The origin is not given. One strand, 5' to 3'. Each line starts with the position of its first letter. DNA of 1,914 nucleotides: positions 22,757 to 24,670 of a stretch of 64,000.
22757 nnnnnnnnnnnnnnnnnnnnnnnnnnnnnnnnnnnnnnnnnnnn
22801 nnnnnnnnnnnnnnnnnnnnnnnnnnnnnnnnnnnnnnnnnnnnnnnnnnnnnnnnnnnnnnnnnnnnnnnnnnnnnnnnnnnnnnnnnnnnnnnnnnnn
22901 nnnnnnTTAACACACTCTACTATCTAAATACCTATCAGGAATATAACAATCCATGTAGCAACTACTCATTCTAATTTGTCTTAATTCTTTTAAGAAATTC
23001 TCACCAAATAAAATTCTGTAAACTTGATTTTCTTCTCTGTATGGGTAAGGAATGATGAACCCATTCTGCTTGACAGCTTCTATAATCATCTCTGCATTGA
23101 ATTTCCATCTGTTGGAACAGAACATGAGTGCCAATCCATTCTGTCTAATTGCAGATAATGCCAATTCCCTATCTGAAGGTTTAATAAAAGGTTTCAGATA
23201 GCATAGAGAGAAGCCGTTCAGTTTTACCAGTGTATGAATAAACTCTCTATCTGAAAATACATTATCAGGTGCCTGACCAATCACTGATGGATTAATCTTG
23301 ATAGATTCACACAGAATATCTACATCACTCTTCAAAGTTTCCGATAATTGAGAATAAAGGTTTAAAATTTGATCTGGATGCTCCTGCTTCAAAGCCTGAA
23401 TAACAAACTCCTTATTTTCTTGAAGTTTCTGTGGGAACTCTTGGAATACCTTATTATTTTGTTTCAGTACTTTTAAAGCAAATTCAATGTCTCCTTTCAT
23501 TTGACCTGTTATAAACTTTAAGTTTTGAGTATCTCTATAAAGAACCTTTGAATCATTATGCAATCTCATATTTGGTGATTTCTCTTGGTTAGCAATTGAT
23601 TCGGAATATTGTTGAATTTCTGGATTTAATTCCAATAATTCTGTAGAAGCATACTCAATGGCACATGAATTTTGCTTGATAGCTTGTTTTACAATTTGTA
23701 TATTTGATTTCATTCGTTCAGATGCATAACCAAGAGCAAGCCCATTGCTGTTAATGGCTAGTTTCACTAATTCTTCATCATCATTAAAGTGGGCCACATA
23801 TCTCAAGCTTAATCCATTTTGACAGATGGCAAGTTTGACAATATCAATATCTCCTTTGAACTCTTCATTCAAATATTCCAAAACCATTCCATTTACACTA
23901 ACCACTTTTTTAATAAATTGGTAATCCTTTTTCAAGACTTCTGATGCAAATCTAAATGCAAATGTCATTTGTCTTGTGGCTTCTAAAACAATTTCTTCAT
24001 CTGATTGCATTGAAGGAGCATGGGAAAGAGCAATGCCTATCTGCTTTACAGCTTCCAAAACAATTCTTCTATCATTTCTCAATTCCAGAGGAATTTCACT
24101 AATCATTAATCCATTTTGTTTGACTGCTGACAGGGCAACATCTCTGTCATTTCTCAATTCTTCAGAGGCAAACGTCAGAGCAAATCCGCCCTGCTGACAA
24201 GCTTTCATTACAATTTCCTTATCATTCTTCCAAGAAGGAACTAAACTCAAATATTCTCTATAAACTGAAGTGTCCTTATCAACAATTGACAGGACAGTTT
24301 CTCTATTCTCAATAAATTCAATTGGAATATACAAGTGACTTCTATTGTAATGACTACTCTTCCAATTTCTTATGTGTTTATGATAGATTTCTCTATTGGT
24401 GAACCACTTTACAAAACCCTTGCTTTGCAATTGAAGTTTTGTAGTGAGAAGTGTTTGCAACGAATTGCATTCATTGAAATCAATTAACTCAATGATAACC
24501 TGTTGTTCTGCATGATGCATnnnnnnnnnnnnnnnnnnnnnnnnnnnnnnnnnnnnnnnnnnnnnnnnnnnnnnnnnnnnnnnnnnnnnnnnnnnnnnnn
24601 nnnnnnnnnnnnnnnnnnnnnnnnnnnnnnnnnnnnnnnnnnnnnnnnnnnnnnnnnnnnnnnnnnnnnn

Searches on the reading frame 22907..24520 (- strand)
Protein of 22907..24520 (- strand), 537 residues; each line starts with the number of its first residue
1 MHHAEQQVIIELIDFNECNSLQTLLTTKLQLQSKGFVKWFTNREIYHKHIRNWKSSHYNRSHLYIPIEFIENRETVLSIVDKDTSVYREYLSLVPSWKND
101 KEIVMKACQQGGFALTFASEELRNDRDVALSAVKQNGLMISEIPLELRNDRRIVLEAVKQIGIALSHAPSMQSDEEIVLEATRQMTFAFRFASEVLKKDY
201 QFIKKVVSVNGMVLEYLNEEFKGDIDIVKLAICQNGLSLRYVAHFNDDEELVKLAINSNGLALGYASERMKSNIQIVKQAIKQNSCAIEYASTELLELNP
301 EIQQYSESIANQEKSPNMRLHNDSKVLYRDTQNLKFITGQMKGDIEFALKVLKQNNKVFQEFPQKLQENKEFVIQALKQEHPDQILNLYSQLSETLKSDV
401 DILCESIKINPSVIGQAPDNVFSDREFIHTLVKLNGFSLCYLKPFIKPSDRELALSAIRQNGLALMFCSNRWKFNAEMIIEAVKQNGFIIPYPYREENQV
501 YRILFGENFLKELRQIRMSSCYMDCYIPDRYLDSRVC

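Call 41: search_protein_families(library=pfam, proteins=[window:22907-24520:-], max_evalue=0.001)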
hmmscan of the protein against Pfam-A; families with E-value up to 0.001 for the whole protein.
window:22907-24520:- (537 aa): 1 family
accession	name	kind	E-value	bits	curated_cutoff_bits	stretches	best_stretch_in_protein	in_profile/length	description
PF13475.11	DUF4116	-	3.8e-100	327.7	24.9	8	248-295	1-48/49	Domain of unknown function (DUF4116)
